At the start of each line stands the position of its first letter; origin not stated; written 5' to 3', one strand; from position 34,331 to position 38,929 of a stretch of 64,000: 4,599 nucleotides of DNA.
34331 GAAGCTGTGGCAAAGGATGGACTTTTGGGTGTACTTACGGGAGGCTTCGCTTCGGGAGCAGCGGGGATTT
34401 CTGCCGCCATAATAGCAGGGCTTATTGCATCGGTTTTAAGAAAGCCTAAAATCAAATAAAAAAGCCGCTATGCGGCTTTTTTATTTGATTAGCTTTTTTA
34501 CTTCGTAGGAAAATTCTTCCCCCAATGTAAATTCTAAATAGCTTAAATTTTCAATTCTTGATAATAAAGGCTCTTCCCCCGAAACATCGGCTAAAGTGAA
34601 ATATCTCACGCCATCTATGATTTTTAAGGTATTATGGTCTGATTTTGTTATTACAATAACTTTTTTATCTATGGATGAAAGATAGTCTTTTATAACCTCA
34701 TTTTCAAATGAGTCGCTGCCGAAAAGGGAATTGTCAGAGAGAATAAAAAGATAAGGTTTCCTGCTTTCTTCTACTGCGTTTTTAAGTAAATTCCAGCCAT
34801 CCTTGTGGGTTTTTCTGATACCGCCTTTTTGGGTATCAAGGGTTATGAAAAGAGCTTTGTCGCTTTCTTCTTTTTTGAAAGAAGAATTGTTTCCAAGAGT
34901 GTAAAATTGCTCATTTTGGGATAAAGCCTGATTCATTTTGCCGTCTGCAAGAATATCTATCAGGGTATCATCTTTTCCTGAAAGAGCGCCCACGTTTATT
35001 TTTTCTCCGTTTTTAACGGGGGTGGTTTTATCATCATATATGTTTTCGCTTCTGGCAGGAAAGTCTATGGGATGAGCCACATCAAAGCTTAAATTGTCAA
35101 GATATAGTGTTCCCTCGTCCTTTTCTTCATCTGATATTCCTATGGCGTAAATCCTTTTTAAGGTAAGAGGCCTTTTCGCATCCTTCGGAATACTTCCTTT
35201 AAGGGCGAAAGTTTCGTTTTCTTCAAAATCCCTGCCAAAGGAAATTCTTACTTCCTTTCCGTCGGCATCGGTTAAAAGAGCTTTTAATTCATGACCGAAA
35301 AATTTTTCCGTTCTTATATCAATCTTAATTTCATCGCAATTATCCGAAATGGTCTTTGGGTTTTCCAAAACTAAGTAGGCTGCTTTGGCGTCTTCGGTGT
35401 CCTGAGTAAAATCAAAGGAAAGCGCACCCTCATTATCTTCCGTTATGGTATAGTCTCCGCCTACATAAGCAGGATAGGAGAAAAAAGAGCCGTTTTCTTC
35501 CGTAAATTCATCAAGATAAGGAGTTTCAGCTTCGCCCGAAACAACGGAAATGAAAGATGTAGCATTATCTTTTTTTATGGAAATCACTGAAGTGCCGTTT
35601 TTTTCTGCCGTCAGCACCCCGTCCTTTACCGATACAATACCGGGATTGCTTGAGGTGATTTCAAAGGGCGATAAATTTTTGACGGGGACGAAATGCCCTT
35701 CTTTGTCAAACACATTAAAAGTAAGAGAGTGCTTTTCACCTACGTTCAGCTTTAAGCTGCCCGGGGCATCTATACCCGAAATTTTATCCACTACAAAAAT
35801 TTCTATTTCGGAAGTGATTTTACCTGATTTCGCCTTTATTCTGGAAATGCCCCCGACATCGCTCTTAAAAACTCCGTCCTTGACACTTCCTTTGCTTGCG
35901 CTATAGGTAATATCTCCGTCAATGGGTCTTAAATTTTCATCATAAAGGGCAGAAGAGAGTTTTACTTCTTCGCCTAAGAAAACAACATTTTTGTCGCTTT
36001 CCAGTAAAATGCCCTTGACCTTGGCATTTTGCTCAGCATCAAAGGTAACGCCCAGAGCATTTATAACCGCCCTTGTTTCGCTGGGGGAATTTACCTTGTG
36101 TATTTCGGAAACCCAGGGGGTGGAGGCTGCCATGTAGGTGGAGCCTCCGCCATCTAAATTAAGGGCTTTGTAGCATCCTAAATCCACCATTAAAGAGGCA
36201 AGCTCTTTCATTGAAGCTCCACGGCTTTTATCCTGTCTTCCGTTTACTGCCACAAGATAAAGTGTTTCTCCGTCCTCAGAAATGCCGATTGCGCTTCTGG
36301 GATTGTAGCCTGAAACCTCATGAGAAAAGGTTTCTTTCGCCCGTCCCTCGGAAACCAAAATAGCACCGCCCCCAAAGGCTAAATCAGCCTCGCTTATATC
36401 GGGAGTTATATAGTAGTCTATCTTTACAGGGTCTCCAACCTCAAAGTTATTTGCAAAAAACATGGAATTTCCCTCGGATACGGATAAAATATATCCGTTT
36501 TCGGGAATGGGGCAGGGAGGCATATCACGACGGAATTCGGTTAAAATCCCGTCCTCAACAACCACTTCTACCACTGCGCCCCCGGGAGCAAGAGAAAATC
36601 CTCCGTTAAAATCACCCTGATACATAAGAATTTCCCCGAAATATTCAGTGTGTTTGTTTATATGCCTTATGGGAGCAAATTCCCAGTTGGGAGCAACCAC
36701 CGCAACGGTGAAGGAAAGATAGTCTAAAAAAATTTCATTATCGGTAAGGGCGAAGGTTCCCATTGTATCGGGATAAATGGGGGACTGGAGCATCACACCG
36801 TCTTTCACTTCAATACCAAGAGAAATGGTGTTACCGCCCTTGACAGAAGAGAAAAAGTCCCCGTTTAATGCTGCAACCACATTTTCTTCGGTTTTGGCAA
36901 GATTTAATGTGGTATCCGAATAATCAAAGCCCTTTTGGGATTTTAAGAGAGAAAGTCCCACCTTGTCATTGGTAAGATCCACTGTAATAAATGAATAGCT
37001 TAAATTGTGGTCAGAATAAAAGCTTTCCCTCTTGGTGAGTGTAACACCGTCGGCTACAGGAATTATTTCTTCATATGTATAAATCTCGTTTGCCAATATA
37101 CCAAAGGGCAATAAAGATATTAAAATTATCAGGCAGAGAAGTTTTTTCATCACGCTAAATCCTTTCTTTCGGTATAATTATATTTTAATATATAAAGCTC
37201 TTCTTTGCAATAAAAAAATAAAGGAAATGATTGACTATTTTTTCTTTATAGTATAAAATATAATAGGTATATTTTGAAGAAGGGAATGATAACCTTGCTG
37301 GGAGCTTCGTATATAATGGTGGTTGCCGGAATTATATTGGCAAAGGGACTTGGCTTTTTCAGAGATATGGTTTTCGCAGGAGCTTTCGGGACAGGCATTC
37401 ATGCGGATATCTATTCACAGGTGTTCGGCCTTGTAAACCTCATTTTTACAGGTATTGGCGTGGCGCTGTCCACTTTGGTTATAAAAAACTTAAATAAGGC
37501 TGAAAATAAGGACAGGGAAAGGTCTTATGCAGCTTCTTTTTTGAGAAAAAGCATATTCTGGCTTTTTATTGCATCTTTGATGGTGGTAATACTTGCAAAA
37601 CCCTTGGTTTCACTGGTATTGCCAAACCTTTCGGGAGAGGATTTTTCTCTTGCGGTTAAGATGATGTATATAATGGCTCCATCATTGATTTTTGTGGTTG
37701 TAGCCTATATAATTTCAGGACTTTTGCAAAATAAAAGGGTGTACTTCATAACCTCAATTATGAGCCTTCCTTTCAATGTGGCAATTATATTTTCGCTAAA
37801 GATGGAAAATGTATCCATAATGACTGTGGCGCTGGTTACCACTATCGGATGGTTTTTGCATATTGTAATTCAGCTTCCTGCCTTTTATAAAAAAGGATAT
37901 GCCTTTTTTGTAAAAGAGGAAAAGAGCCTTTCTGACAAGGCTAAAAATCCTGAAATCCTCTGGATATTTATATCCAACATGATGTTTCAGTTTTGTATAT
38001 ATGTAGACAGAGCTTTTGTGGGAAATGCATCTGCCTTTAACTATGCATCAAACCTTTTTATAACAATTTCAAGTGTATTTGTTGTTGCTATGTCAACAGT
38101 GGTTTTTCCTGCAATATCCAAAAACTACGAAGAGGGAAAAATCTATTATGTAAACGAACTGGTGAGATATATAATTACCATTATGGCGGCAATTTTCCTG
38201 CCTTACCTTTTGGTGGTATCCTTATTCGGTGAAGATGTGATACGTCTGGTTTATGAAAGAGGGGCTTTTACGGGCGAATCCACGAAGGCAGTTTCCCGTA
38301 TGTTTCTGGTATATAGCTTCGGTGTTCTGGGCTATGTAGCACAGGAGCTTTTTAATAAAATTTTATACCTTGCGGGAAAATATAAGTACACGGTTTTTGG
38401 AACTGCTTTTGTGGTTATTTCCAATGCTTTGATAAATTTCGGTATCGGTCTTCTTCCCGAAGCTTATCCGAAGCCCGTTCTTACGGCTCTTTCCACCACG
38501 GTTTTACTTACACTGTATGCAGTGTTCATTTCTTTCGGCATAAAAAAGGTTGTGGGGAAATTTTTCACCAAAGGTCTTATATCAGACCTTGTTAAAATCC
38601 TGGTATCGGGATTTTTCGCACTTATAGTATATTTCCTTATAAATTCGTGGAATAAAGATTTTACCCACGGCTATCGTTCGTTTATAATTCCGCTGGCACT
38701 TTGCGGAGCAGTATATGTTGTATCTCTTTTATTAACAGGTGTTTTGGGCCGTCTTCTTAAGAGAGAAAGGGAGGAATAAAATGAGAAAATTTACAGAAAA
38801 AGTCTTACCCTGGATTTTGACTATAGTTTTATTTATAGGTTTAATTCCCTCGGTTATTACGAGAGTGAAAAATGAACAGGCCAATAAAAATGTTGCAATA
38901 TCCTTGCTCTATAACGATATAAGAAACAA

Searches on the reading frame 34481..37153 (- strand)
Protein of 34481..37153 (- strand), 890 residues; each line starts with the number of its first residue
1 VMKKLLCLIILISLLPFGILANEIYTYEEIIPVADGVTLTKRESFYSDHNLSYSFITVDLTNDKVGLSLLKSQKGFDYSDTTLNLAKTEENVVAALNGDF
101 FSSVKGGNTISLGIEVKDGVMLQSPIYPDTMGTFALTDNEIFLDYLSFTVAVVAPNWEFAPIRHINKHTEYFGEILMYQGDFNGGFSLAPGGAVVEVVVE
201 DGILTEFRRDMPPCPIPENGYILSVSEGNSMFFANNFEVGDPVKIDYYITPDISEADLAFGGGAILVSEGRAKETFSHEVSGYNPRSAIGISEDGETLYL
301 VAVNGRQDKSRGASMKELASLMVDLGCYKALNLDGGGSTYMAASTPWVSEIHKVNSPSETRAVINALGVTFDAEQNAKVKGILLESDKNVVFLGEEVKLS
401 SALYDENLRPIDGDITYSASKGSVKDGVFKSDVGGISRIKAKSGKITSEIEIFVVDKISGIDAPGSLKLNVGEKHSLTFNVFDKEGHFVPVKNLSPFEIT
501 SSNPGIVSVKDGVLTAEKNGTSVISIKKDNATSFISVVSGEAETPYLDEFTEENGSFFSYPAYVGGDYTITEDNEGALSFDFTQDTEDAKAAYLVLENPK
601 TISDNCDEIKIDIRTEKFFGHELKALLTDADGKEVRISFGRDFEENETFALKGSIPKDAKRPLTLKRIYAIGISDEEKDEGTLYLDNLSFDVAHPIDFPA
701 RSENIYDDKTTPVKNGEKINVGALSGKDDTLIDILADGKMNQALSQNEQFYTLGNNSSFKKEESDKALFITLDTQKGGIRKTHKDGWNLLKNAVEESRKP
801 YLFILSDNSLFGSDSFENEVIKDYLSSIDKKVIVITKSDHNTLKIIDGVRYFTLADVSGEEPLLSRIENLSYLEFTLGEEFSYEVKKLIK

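Call 74: search_protein_families(library=pfam, proteins=[window:34481-37153:-], max_evalue=0.00001)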
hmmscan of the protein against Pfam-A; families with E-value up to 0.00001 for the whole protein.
window:34481-37153:- (890 aa): 1 family
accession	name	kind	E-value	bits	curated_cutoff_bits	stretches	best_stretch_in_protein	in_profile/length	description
PF09992.14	NAGPA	-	2.7e-36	125.8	25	1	195-370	3-169/169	Phosphodiester glycosidase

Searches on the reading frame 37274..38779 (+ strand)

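Call 74: search_protein_families(library=pfam, proteins=[window:37274-38779:+], max_evalue=0.00001)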
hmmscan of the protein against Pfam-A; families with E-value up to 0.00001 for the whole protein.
window:37274-38779:+ (501 aa): 2 families
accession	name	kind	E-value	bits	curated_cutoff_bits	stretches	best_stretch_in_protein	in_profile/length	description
PF03023.19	MurJ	-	9.9e-48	163.3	27.4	1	35-466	2-443/451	Lipid II flippase MurJ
PF01554.23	MatE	-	4.3e-07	30.2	24.9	0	232-389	3-160/161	MatE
